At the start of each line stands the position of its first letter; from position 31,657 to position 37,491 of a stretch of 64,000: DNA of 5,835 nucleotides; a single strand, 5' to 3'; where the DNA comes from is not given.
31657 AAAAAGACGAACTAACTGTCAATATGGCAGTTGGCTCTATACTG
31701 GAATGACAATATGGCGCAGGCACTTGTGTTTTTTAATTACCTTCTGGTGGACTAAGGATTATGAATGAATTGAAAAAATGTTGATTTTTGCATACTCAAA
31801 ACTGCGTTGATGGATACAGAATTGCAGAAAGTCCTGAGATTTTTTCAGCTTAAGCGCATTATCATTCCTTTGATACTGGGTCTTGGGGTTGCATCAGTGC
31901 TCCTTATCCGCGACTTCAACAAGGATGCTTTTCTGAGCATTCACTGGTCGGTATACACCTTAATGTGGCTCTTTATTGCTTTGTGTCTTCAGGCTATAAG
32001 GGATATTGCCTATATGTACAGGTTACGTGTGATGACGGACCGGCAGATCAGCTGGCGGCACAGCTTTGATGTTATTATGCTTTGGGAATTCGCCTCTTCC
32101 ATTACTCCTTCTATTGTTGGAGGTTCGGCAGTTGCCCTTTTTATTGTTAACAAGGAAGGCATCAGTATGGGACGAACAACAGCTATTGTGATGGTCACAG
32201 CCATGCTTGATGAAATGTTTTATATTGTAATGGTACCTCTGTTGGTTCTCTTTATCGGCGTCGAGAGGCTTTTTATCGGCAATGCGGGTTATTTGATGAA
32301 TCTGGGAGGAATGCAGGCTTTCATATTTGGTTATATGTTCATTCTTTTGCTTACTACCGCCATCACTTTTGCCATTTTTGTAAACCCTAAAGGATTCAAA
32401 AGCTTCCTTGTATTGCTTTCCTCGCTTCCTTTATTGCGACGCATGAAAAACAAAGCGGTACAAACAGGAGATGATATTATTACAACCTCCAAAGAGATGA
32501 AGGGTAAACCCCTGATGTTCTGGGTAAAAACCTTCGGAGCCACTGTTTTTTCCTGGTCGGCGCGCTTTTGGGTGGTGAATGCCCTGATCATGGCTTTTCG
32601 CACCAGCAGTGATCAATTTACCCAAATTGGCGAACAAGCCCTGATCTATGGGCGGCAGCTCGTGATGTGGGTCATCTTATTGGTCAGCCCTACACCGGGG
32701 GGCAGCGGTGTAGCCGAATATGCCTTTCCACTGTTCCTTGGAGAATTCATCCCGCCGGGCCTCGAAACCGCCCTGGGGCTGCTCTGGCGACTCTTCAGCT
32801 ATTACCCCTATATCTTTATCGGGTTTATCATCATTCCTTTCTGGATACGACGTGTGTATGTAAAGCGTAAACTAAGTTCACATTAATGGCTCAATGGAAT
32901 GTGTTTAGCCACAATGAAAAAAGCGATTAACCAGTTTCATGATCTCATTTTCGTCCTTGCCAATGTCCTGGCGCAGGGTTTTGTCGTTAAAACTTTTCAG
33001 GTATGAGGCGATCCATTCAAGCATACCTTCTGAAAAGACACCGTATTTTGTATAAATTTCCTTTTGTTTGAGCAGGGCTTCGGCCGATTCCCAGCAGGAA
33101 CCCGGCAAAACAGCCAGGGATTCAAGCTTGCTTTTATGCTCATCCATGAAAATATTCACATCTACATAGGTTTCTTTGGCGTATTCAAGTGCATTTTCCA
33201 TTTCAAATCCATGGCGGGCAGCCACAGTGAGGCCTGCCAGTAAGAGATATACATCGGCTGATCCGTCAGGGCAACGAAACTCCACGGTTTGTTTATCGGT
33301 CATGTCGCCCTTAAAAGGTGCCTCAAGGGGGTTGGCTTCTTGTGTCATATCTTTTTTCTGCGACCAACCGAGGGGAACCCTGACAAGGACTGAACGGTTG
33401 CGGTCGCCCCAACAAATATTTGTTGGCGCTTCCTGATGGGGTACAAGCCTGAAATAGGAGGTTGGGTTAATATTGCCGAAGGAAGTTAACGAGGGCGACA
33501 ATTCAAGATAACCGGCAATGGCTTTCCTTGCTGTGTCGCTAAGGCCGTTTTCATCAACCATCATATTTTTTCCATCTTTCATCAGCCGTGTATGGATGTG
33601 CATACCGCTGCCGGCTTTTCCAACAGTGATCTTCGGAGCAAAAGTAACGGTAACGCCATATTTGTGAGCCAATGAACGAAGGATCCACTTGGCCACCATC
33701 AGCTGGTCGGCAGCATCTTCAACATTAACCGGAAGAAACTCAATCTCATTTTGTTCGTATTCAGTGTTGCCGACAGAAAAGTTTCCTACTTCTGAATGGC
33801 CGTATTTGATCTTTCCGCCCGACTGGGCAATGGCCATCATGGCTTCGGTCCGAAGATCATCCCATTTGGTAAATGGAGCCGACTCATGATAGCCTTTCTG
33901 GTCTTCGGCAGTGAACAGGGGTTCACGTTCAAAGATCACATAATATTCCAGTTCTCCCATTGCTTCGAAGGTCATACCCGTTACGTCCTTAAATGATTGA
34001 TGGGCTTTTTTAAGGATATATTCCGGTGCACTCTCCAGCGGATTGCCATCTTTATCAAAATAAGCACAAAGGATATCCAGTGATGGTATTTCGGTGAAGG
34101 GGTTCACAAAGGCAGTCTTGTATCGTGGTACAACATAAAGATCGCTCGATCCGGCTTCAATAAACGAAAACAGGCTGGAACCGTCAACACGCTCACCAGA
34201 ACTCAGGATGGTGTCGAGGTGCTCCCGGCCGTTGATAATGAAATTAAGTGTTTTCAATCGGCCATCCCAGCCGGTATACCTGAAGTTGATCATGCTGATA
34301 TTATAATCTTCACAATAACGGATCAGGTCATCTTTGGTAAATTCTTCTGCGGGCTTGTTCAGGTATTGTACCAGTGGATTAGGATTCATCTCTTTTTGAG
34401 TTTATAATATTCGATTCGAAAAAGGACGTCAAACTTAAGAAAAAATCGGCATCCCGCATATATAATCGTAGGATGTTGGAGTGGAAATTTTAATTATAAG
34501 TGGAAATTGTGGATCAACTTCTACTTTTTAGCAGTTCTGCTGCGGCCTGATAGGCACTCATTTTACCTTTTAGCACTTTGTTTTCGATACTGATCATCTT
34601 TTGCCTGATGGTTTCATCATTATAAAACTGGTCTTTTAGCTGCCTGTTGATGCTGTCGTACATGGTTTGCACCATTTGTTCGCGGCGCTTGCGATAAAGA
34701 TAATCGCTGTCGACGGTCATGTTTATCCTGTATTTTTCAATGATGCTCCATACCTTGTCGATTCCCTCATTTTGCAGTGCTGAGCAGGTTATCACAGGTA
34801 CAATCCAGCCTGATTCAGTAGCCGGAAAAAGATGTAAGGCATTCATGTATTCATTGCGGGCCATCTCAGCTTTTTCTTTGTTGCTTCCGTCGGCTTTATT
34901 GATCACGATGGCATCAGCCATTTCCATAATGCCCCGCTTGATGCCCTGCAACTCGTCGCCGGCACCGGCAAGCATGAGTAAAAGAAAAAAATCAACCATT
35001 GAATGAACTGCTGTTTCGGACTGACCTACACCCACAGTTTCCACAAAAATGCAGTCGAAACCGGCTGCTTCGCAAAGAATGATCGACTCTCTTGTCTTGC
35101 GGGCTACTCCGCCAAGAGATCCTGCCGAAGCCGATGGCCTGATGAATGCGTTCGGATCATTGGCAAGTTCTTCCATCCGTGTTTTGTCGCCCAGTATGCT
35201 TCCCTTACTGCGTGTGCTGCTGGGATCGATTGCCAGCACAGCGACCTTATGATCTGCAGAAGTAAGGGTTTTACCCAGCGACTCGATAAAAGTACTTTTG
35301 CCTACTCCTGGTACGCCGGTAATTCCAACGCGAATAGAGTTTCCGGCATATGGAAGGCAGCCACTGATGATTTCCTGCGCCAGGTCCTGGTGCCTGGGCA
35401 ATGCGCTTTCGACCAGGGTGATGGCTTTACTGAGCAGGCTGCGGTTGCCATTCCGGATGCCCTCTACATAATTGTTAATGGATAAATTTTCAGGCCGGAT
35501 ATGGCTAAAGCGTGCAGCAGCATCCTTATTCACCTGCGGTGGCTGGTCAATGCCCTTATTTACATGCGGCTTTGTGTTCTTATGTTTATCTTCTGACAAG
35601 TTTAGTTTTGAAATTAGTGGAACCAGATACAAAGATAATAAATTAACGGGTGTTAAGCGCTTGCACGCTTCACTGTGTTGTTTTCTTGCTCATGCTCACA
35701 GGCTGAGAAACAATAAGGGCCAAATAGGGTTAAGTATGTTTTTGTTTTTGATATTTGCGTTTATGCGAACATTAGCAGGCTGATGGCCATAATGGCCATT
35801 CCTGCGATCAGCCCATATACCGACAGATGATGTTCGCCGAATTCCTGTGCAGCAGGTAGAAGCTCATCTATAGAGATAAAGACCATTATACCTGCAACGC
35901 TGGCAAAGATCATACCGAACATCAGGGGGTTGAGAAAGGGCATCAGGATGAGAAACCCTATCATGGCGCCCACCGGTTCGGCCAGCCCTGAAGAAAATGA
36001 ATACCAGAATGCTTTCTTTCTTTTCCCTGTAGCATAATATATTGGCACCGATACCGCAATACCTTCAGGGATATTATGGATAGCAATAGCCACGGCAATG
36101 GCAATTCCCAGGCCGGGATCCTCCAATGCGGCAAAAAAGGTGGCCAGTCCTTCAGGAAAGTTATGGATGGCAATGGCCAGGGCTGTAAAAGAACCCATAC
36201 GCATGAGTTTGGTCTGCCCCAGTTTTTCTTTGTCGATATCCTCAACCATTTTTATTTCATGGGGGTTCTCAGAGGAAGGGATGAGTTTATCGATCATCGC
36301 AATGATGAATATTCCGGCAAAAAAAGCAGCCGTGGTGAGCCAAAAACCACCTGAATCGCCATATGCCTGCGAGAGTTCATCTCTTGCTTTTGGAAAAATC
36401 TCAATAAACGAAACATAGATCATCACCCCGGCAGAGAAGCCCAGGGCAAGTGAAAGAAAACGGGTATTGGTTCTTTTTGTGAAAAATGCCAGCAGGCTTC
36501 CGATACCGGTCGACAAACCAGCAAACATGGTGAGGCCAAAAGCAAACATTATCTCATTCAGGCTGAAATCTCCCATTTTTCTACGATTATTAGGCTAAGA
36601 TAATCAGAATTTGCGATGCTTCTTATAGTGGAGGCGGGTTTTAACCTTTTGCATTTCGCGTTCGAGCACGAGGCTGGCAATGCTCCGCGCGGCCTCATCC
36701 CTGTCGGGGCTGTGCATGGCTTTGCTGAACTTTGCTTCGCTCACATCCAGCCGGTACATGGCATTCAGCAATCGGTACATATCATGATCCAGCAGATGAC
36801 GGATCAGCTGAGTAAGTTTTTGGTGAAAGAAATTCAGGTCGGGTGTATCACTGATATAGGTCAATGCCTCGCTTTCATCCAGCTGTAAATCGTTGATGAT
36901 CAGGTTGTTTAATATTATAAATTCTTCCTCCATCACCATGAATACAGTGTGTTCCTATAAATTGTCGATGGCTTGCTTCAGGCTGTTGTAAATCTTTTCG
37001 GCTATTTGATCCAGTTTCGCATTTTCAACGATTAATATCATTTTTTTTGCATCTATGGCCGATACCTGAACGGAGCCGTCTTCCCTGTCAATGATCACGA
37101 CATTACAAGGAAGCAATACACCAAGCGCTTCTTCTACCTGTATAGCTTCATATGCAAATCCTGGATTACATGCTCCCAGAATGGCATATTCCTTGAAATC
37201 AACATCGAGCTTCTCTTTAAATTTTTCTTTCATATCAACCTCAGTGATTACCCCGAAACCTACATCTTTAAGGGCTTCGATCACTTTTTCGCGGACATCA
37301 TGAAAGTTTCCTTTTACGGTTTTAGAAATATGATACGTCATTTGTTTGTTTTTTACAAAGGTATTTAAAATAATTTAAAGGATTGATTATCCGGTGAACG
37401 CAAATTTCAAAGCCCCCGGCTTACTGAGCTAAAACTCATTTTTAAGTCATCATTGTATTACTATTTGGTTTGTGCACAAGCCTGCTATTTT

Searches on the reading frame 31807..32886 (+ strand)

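Call 81: search_protein_families(library=pfam, proteins=[window:31807-32886:+], max_evalue=0.00001)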
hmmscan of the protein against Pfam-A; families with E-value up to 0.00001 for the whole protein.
window:31807-32886:+ (359 aa): 1 family
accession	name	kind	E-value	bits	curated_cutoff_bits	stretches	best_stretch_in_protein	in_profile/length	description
PF03706.18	LPG_synthase_TM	-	6.5e-26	91.9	33.4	1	22-339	5-302/302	Lysylphosphatidylglycerol synthase TM region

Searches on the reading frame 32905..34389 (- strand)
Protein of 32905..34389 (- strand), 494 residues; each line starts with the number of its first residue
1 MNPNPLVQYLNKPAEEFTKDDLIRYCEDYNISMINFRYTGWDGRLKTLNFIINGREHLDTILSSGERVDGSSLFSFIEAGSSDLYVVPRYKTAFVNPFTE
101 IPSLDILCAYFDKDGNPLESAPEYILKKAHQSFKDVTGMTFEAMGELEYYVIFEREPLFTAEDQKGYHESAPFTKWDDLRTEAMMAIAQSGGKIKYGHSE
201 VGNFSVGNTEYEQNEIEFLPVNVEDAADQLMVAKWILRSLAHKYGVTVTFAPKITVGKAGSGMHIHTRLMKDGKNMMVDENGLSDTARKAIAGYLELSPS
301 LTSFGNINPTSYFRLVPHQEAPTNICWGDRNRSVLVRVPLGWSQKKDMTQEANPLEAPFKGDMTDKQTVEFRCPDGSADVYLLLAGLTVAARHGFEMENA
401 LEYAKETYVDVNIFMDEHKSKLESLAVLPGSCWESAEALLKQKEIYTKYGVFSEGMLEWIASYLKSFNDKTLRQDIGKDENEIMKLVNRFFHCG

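Call 81: search_protein_families(library=pfam, proteins=[window:32905-34389:-], max_evalue=0.00001)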
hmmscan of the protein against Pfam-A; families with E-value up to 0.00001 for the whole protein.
window:32905-34389:- (494 aa): 2 families
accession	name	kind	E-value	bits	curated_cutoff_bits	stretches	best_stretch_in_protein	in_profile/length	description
PF00120.29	Gln-synt_C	-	3.4e-58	197.8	24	1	121-459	3-320/344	Glutamine synthetase, catalytic domain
PF03951.24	Gln-synt_N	-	5.1e-12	45.7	33.4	1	30-112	1-81/82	Glutamine synthetase, beta-Grasp domain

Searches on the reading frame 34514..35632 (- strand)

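Call 81: search_protein_families(library=pfam, proteins=[window:34514-35632:-], max_evalue=0.00001)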
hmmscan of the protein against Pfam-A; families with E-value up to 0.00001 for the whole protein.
window:34514-35632:- (372 aa): 2 families
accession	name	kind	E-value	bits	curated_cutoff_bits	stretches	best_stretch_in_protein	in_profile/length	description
PF03308.22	MeaB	-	1.4e-104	349.4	23.1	1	67-338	1-270/273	Methylmalonyl Co-A mutase-associated GTPase MeaB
PF02492.25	cobW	-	1.5e-08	34.9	20.7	1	102-259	3-165/180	CobW/HypB/UreG, nucleotide-binding domain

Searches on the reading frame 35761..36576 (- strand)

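Call 4: search_protein_families(library=pfam, proteins=[window:35761-36576:-], max_evalue=0.01)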
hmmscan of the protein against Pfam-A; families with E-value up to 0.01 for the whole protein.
window:35761-36576:- (271 aa): 1 family
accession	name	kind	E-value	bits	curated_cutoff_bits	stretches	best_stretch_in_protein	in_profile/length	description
PF02535.28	Zip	-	8.5e-34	117.7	35.1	2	103-265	154-321/323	ZIP Zinc transporter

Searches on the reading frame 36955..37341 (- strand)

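Call 4: search_protein_families(library=pfam, proteins=[window:36955-37341:-], max_evalue=0.01)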
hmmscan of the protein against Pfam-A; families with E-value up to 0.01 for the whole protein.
window:36955-37341:- (128 aa): 2 families
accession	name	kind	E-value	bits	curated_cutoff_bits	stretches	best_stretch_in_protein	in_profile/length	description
PF03625.19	DUF302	-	2.5e-21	75.7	23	1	35-97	1-62/63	Domain of unknown function DUF302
PF07085.17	DRTGG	-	0.0053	17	25.2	1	66-119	28-82/105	DRTGG domain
